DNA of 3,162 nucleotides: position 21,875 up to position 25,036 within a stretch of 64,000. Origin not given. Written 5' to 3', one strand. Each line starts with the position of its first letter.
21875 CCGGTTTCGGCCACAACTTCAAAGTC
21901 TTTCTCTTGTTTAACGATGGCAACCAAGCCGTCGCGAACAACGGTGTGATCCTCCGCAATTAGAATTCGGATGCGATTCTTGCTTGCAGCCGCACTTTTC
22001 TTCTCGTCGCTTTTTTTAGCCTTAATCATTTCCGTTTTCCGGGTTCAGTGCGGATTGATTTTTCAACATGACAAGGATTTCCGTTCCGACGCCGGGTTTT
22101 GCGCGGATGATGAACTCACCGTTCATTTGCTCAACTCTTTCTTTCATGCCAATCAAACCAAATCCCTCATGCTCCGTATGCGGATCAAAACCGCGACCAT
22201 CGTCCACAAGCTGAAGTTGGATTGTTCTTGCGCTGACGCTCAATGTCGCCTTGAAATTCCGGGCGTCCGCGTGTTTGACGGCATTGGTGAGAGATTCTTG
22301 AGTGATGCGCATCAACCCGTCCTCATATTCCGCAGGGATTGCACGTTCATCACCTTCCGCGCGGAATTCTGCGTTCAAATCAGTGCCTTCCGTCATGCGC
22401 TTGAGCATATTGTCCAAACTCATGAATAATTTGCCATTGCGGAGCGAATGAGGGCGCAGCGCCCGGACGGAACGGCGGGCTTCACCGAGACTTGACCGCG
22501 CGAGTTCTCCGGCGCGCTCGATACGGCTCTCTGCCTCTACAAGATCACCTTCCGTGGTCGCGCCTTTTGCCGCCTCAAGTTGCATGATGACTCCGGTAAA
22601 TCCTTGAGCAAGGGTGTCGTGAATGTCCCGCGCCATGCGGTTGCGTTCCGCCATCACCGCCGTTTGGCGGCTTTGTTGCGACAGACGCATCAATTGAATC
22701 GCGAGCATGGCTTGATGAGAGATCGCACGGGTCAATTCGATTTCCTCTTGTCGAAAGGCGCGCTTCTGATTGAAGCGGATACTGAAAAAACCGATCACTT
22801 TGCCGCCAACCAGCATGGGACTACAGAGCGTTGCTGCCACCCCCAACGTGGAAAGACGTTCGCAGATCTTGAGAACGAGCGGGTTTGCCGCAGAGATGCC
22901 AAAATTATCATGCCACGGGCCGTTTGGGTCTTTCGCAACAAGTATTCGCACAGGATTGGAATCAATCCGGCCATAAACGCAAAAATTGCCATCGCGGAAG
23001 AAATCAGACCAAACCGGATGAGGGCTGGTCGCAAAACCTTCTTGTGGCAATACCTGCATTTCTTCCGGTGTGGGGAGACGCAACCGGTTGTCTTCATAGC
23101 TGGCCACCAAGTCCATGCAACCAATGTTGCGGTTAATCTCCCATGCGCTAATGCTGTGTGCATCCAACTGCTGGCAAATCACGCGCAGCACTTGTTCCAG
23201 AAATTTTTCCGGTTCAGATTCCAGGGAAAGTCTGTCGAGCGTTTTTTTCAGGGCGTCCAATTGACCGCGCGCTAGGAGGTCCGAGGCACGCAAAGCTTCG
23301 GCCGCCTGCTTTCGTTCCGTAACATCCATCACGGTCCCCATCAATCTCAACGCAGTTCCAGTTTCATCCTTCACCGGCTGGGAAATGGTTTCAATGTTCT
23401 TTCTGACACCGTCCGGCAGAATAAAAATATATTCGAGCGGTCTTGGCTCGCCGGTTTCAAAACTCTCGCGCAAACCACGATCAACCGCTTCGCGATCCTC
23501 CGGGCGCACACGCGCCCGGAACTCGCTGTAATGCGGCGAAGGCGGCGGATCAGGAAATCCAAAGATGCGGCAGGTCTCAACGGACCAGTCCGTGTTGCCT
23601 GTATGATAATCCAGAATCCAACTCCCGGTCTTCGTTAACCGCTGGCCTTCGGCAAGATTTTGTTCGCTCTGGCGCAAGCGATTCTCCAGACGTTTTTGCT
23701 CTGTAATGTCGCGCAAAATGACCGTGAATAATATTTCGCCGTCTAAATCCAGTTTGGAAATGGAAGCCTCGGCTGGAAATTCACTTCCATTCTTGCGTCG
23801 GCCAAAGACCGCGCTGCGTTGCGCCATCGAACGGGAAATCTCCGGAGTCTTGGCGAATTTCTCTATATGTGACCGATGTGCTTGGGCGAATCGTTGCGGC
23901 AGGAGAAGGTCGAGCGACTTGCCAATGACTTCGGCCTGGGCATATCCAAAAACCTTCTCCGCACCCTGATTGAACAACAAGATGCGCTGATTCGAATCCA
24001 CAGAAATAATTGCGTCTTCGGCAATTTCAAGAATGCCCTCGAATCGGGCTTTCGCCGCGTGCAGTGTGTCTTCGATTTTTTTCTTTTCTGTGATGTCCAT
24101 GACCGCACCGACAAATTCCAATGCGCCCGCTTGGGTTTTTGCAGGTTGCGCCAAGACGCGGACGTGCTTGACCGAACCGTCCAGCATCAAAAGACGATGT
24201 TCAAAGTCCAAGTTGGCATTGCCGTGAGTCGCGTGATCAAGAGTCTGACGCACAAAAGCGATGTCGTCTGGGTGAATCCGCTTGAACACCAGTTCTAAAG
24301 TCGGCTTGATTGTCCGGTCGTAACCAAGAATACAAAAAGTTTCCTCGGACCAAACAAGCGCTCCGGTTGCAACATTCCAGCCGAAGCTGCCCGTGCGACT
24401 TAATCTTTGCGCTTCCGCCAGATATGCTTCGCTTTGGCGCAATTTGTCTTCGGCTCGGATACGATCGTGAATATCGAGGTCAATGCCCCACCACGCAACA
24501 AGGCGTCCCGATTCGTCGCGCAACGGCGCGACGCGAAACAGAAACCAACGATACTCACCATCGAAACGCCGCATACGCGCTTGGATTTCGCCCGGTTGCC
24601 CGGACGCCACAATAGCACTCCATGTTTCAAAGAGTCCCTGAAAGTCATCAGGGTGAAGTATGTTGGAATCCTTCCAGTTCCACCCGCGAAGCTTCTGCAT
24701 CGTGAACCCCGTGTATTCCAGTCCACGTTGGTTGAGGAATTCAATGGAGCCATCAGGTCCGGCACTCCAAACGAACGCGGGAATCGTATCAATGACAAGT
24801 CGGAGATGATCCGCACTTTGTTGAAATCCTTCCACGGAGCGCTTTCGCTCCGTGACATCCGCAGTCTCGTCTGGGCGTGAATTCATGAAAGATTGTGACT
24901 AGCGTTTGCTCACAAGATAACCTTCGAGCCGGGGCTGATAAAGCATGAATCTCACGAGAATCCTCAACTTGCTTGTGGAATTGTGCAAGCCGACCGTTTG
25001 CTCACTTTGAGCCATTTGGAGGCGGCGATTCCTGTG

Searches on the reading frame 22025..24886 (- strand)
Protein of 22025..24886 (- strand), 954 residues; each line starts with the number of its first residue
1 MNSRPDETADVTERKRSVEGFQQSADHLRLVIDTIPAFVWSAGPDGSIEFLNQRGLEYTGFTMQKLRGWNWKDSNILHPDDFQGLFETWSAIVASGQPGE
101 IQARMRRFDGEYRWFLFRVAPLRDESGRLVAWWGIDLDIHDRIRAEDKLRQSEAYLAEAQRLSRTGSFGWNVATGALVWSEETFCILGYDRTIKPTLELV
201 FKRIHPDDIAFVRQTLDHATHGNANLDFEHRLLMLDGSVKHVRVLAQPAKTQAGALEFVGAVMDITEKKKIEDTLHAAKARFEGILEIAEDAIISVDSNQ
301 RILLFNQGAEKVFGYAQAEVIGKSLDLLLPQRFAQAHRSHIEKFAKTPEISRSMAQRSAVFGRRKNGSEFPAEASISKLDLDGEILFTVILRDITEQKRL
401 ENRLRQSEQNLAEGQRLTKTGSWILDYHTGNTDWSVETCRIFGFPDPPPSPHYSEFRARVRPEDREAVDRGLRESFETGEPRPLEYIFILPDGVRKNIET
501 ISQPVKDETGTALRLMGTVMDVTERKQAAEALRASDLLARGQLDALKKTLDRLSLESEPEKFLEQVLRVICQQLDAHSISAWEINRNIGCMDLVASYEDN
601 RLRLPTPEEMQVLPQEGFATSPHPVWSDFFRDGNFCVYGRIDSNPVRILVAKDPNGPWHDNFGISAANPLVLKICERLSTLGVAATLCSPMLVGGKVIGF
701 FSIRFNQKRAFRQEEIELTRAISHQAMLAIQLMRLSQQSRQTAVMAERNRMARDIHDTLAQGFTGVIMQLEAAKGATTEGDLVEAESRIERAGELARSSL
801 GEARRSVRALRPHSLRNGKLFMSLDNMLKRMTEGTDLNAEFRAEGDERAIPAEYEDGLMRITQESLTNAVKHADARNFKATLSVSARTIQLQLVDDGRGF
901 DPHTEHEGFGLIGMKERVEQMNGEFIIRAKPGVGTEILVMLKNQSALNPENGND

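Call 91: search_protein_families(library=pfam, proteins=[window:22025-24886:-], max_evalue=0.00001)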
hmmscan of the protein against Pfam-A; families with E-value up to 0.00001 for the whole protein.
window:22025-24886:- (954 aa): 10 families
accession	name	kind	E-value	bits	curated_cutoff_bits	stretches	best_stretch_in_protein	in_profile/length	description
PF08447.18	PAS_3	-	9.4e-39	132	25.6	3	50-134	3-87/89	PAS fold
PF08448.16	PAS_4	-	3.3e-33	114.6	23.1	2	290-399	5-110/110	PAS fold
PF00989.32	PAS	-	8.4e-32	110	22.6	2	281-394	2-113/113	PAS fold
PF13426.13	PAS_9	-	3.7e-31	107.9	27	2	291-396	2-103/103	PAS domain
PF07730.19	HisKA_3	-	2.5e-17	63.6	24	1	747-814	1-67/68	Histidine kinase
PF02518.31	HATPase_c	-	2.4e-11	44.5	26.4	1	855-942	3-108/111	Histidine kinase-, DNA gyrase B-, and HSP90-like ATPase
PF13188.13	PAS_8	-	2.4e-10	40.4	21.8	0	280-335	1-53/65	PAS domain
PF01590.32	GAF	-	8.8e-09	36.4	22.4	1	559-730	2-133/133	GAF domain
PF24820.1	Diguanyl_cycl_sensor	-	4.8e-07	30.1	28.1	0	287-393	3-109/109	Diguanylate cyclase-like sensor domain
PF13185.12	GAF_2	-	9e-07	29.6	28.6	1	680-731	85-136/136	GAF domain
